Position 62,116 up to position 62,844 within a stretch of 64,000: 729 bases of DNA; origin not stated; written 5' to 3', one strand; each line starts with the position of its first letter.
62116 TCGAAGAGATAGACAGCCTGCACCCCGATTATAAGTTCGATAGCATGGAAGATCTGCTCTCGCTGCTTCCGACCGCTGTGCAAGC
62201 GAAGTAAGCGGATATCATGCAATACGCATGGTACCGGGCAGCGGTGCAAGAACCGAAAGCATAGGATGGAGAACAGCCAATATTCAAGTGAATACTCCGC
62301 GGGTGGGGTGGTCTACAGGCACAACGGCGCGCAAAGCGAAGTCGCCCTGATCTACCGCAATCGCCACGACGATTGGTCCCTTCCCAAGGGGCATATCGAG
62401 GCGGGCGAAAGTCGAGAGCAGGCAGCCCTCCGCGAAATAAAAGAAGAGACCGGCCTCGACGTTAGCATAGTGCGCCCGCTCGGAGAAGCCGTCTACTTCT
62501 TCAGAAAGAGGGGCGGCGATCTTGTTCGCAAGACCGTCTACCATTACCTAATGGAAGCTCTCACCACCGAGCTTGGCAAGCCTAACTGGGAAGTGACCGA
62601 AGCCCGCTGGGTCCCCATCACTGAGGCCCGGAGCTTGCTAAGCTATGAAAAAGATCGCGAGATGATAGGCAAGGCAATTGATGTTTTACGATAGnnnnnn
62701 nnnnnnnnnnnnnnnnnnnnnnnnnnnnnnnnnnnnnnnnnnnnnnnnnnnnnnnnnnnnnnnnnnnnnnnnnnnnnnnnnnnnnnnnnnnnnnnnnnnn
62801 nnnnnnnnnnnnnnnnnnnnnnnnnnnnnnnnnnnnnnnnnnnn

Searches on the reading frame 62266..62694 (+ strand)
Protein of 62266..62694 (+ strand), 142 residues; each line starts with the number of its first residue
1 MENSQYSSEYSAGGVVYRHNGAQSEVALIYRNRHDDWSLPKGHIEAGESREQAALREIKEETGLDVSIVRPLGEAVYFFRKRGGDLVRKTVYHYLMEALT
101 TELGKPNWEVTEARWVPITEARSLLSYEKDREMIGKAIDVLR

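Call 67: search_protein_families(library=pfam, proteins=[window:62266-62694:+], max_evalue=0.01)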
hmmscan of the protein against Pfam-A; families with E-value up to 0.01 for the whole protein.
window:62266-62694:+ (142 aa): 2 families
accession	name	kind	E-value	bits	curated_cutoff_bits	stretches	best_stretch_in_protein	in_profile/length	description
PF00293.34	NUDIX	-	8.1e-23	81.3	21.1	1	12-132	6-129/134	NUDIX domain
PF14815.12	NUDIX_4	-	0.0011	19.2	35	1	37-122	27-99/113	NUDIX domain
